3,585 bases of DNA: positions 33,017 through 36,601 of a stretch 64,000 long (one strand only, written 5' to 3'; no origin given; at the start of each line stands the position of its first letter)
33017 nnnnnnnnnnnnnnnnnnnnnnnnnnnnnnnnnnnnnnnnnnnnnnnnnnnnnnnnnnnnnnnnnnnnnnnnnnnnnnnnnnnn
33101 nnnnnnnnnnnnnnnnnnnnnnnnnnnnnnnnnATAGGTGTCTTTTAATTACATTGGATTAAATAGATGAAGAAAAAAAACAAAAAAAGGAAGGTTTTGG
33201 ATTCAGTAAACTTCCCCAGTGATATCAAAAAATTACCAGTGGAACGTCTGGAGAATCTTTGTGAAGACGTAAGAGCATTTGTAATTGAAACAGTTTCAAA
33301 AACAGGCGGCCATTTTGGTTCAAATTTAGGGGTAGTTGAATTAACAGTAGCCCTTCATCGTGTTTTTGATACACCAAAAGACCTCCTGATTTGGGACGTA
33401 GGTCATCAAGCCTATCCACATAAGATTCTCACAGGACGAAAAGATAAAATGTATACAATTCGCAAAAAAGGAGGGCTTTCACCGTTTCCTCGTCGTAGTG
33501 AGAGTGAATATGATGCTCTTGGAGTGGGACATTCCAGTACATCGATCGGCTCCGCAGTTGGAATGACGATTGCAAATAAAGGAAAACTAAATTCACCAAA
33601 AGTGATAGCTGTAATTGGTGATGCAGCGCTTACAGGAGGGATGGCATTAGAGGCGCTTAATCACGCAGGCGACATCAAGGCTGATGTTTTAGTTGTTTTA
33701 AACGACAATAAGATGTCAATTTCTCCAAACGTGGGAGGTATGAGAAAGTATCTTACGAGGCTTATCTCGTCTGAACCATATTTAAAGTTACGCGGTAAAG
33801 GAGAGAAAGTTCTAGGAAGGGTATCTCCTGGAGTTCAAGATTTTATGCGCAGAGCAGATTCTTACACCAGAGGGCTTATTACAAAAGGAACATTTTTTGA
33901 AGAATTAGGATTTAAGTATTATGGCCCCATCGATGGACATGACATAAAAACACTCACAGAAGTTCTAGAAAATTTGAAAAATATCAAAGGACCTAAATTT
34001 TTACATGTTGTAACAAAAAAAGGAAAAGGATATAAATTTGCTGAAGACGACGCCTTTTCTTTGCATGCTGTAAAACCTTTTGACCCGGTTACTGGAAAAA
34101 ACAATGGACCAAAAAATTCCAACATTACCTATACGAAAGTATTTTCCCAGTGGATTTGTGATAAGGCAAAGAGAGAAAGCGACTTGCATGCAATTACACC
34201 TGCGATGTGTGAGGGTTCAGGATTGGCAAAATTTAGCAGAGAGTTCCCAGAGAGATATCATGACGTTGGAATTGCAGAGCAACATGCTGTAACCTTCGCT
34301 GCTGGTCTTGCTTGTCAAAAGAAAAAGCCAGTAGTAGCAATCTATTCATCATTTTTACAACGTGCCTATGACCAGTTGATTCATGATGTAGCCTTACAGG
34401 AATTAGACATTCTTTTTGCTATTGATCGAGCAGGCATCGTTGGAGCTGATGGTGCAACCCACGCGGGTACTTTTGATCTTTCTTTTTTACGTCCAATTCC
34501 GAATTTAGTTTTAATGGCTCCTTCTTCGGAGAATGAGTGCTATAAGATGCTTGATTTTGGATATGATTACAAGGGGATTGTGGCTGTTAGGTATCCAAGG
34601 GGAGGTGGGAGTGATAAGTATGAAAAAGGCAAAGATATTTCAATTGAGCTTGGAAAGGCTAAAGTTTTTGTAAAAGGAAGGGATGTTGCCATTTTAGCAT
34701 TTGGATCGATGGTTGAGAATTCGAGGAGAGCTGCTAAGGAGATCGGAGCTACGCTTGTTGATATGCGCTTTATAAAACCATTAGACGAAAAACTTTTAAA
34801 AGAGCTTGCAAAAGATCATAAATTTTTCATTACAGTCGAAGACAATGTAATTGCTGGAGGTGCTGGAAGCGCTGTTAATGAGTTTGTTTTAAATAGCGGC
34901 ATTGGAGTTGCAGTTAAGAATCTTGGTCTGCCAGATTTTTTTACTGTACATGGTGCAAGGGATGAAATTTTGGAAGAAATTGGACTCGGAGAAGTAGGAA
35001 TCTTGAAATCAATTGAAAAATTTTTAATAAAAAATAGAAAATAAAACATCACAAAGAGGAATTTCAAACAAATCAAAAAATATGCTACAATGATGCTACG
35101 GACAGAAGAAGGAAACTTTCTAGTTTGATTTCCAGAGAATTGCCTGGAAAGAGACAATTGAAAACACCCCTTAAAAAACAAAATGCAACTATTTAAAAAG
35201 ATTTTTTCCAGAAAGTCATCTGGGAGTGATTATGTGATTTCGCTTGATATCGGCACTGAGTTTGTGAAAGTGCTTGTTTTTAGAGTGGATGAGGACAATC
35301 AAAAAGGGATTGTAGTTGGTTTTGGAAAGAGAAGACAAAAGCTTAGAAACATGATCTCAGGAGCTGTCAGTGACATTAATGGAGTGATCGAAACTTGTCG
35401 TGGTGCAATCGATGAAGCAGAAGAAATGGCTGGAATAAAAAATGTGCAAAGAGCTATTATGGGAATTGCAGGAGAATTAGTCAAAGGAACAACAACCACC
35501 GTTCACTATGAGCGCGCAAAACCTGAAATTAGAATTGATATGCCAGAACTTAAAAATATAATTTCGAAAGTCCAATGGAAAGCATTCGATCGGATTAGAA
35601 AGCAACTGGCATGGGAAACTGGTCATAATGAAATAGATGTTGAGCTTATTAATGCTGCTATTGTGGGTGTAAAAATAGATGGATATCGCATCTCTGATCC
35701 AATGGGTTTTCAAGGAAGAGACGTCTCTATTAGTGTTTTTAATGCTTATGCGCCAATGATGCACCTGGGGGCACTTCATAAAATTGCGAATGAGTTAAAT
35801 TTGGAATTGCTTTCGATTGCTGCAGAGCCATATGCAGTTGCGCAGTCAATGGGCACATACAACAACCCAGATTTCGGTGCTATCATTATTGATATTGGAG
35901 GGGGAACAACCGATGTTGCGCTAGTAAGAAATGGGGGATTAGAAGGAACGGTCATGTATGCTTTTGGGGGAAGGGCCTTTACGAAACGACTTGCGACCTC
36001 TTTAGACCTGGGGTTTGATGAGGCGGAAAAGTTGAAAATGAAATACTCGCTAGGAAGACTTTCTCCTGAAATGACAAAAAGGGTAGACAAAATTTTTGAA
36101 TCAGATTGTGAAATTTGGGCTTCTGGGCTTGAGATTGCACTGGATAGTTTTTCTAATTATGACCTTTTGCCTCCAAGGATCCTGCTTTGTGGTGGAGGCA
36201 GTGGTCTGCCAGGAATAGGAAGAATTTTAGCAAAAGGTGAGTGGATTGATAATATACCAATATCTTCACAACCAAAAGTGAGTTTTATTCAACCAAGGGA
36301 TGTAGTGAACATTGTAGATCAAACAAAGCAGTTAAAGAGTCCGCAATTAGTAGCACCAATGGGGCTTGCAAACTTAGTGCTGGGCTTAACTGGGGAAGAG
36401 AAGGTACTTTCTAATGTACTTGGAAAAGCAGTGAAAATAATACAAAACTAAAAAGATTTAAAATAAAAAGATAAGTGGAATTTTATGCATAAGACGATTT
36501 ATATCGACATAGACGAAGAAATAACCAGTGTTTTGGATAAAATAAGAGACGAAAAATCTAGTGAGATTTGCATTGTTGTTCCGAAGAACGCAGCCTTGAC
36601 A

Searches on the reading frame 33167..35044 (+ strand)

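Call 73: search_protein_families(library=pfam, proteins=[window:33167-35044:+], max_evalue=0.0001)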
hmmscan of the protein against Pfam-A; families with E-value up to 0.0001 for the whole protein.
window:33167-35044:+ (625 aa): 4 families
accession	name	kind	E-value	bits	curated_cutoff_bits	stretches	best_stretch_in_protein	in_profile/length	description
PF13292.11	DXP_synthase_N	-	1.3e-118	395.7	21.2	1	11-283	1-274/274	1-deoxy-D-xylulose-5-phosphate synthase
PF02779.29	Transket_pyr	-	6.6e-40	137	27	1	319-479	2-170/174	Transketolase, pyrimidine binding domain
PF02780.25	Transketolase_C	-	1.3e-27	96.6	25.9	1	496-609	1-121/124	Transketolase, C-terminal domain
PF00456.26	Transketolase_N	-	4.1e-05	23.1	22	0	144-189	145-191/334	Transketolase, thiamine diphosphate binding domain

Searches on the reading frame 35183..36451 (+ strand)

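Call 33: search_protein_families(library=pfam, proteins=[window:35183-36451:+], max_evalue=0.001)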
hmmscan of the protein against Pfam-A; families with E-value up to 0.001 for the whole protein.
window:35183-36451:+ (422 aa): 4 families
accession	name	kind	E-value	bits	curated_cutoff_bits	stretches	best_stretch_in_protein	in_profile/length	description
PF14450.12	FtsA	-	1.5e-14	54.9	31.8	1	235-347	2-97/127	Cell division protein FtsA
PF11104.14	PilM_2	-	1.1e-06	28.3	27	1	233-351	182-296/340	Type IV pilus assembly protein PilM;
PF06723.19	MreB_Mbl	-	3.1e-06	26.7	27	1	197-270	111-184/327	MreB/Mbl protein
PF08841.16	DDR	-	0.00039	20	24.6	1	199-286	101-189/328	Diol dehydratase reactivase ATPase-like domain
